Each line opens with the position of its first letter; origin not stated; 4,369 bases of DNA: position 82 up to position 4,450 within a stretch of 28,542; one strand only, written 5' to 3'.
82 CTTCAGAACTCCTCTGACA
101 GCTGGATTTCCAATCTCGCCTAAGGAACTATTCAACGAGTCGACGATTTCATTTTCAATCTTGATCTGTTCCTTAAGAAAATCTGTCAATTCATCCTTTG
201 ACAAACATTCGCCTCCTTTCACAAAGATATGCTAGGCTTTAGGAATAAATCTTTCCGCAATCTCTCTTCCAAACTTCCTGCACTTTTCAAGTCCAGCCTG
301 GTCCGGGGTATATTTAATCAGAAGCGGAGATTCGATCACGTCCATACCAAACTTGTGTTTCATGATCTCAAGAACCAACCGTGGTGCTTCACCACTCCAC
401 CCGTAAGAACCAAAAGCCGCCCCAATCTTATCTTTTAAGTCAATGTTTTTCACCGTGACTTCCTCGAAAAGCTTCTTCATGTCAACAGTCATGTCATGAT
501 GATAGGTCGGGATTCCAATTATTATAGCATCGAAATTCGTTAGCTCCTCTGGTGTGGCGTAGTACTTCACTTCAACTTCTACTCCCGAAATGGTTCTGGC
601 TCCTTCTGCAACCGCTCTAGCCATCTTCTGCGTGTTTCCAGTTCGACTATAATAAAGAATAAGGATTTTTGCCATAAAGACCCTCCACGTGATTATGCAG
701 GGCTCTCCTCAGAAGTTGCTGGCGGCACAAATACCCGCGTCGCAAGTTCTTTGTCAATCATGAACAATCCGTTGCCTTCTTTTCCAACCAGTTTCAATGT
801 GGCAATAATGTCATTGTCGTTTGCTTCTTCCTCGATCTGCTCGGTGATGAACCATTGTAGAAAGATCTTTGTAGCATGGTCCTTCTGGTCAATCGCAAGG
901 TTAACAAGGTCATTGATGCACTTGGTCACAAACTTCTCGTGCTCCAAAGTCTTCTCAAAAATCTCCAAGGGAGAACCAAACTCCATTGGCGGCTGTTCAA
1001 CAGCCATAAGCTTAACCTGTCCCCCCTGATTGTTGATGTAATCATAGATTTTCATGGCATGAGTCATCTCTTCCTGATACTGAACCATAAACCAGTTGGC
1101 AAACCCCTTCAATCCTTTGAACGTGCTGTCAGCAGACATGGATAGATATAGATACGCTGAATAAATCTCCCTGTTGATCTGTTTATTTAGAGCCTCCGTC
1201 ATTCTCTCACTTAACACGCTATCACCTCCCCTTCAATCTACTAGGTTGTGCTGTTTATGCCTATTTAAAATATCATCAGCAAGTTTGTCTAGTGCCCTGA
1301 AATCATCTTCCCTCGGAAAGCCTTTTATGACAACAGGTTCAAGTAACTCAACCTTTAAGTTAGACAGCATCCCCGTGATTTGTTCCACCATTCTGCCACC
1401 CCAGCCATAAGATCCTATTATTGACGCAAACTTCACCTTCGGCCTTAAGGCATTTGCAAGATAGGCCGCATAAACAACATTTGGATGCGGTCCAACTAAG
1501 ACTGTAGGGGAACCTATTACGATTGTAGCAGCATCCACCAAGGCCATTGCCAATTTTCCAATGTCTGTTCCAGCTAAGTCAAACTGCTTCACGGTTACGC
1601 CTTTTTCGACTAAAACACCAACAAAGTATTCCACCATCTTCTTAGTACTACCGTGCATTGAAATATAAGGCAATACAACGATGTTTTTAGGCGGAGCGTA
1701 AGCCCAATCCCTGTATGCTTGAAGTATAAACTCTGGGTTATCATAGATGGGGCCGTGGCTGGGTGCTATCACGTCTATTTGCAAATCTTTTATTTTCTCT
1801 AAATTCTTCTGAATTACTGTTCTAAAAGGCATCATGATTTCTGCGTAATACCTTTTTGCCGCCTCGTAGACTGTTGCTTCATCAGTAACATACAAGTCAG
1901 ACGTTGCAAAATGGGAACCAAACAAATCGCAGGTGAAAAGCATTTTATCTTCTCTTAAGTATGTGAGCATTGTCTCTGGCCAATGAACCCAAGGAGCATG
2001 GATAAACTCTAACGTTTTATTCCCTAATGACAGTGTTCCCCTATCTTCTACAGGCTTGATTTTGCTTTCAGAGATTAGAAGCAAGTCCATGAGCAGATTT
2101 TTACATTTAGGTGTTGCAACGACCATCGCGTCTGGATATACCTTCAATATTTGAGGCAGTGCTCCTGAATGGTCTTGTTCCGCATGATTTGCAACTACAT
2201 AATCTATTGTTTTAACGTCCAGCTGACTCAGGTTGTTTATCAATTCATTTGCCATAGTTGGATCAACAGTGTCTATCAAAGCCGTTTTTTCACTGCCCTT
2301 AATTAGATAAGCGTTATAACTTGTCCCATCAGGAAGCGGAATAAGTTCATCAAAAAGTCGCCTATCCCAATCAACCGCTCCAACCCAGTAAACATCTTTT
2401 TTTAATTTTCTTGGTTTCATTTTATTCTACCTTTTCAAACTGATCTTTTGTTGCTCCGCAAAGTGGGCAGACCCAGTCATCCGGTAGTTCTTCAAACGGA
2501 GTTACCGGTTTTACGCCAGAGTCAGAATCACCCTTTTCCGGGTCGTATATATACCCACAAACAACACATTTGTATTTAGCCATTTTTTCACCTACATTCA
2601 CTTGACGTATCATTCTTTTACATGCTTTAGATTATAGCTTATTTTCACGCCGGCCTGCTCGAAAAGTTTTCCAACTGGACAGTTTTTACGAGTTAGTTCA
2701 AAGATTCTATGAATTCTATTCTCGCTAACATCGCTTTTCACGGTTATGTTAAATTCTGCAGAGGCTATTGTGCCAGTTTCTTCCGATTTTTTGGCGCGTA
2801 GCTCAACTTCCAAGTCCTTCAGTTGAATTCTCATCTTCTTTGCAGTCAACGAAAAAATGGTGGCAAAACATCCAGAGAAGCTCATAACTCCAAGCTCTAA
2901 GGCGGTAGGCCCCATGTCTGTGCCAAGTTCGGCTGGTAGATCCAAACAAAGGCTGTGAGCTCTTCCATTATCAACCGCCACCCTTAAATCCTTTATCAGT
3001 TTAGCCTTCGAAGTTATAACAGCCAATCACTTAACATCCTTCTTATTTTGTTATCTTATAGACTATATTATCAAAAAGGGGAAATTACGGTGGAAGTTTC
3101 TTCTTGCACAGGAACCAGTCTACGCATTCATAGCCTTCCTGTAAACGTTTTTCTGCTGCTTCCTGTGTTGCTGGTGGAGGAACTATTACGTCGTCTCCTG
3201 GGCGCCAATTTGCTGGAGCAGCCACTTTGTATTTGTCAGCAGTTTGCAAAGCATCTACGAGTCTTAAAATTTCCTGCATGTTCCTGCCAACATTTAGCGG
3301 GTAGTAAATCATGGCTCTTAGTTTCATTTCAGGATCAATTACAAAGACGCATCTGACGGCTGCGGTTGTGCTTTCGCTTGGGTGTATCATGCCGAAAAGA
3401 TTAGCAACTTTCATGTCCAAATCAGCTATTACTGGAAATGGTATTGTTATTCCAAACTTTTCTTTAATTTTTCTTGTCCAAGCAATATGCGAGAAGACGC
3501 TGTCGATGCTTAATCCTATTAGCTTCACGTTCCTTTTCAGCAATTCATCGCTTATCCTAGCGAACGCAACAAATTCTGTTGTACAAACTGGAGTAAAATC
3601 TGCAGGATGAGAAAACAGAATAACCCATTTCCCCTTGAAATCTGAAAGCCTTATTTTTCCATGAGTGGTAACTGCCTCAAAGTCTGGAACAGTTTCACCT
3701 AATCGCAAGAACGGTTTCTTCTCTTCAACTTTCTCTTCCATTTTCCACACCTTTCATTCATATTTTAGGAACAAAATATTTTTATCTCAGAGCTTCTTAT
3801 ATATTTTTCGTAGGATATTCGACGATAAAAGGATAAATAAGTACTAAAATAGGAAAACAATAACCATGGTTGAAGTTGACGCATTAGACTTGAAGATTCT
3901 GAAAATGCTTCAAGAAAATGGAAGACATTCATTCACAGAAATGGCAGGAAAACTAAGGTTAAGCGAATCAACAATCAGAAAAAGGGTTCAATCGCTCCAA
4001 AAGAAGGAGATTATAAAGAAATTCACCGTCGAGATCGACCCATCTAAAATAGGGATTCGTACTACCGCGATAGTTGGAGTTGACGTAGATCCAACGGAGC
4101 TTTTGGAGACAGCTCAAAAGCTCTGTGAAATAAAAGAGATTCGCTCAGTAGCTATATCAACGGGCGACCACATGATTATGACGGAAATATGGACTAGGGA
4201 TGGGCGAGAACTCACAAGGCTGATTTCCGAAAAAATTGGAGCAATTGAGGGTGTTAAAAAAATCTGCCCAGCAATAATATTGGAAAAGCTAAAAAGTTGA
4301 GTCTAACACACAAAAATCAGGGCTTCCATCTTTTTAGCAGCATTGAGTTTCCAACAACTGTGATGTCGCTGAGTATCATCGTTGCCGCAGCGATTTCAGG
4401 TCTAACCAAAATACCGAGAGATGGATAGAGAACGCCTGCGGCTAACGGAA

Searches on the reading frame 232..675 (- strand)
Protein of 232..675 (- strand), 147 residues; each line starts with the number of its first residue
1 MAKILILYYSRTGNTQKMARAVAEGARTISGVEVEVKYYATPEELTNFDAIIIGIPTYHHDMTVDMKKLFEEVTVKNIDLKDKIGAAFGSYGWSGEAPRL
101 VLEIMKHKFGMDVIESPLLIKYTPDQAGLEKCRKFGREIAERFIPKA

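Call 20: search_protein_families(library=pfam, proteins=[window:232-675:-], max_evalue=0.001)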
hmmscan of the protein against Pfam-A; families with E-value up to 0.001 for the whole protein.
window:232-675:- (147 aa): 4 families
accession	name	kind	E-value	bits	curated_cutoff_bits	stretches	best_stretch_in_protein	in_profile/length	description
PF00258.30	Flavodoxin_1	-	3.5e-18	66.6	25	1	6-136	1-143/143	Flavodoxin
PF12724.12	Flavodoxin_5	-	7.1e-09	36.6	27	1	5-72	1-68/145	Flavodoxin domain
PF03358.20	FMN_red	-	2.7e-08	34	24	1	43-101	66-125/152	NADPH-dependent FMN reductase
PF12641.12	Flavodoxin_3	-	3.4e-07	30.7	27.5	1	5-86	1-79/160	Flavodoxin domain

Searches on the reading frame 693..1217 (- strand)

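Call 20: search_protein_families(library=pfam, proteins=[window:693-1217:-], max_evalue=0.001)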
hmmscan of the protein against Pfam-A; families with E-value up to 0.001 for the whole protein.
window:693-1217:- (174 aa): 1 family
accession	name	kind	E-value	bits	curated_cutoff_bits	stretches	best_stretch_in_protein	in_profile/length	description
PF00210.30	Ferritin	-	3e-43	147.6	24.5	1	8-143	2-141/142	Ferritin-like domain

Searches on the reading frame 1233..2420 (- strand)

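Call 20: search_protein_families(library=pfam, proteins=[window:1233-2420:-], max_evalue=0.001)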
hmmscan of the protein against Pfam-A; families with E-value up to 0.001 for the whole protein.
window:1233-2420:- (395 aa): 3 families
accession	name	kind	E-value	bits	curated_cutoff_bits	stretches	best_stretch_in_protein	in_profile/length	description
PF19583.5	ODP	-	2.6e-29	102.9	27.2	1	35-223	3-194/194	ODP family beta lactamase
PF00753.33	Lactamase_B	-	7.5e-13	49.3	22.7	1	33-222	4-196/196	Metallo-beta-lactamase superfamily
PF00258.30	Flavodoxin_1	-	0.00064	20.3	25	0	252-373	3-135/143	Flavodoxin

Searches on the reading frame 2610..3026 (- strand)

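Call 20: search_protein_families(library=pfam, proteins=[window:2610-3026:-], max_evalue=0.001)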
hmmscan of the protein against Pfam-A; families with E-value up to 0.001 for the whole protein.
window:2610-3026:- (138 aa): 1 family
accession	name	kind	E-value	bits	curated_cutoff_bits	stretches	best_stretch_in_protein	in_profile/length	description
PF02566.24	OsmC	-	1.3e-18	67.7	27.5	1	35-131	1-99/100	OsmC-like protein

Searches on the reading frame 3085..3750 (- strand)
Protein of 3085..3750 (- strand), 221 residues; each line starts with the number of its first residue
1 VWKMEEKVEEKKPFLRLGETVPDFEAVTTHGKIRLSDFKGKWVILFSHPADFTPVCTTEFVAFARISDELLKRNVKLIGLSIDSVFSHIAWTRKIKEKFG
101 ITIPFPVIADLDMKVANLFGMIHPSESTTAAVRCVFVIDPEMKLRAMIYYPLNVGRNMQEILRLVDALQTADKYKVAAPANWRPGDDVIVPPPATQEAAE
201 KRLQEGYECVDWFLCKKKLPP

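Call 3: search_protein_families(library=pfam, proteins=[window:3085-3750:-], max_evalue=0.1)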
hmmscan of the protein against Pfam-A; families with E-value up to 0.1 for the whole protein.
window:3085-3750:- (221 aa): 4 families
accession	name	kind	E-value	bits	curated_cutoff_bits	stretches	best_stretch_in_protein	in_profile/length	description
PF00578.27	AhpC-TSA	-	2.1e-34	118.5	26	1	18-146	2-123/124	AhpC/TSA family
PF10417.14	1-cysPrx_C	-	1.7e-17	63.5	21.1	1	167-206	1-41/41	C-terminal domain of 1-Cys peroxiredoxin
PF08534.16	Redoxin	-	8.2e-15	55.3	26.6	1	18-152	3-136/148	Redoxin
PF21224.3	Hen1_LCD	-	0.1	13.6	27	0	87-146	27-86/102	Small RNA 2'-O-methyltransferase-like, La-motif-containing domain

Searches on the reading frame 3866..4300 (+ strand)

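Call 3: search_protein_families(library=pfam, proteins=[window:3866-4300:+], max_evalue=0.1)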
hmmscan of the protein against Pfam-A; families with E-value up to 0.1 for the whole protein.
window:3866-4300:+ (144 aa): 25 families
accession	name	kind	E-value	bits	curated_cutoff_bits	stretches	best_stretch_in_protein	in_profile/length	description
PF13404.12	HTH_AsnC-type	-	7.5e-14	51.7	27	1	5-45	2-42/42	AsnC-type helix-turn-helix domain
PF13412.12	HTH_24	-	1.8e-13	50.2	21.9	1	5-51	2-48/48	Winged helix-turn-helix DNA-binding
PF01037.27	AsnC_trans_reg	-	1.9e-13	50.5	25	1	70-140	1-72/73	Lrp/AsnC ligand binding domain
PF08279.18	HTH_11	-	1.2e-06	28.7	25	1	9-64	3-54/55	HTH domain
PF01047.28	MarR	-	4.3e-06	26.9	24.6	1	9-52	6-49/59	MarR family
PF22482.2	AsnC_trans_reg_3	-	4.8e-05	23.8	24.4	1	81-140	26-84/95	PF0864 C-terminal dimeric alpha+beta barrel domain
PF08220.18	HTH_DeoR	-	0.00014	22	21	1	10-52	4-46/57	DeoR-like helix-turn-helix domain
PF08280.17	HTH_Mga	-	0.00025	21.4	23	1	7-46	6-45/59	M protein trans-acting positive regulator (MGA) HTH domain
PF05043.19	Mga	-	0.0012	19.8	21.1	1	7-60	17-70/87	Mga helix-turn-helix domain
PF01022.26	HTH_5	-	0.0032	17.8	22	1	9-50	5-45/47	Bacterial regulatory protein, arsR family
PF01638.23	HxlR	-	0.0033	17.7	20.8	1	11-68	10-67/91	HxlR-like helix-turn-helix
PF22451.2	NirdL-like_HTH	-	0.0033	17.4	27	0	23-50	19-46/47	Siroheme decarboxylase NirDL-like HTH domain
PF09339.16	HTH_IclR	-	0.0054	16.9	22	1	9-47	6-45/52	IclR helix-turn-helix domain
PF22381.2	Staph_reg_Sar_Rot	-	0.006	17.1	27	0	8-54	16-62/85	Transcriptional regulator SarA/Rot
PF13518.12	HTH_28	-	0.014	16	25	1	9-42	3-34/52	Helix-turn-helix domain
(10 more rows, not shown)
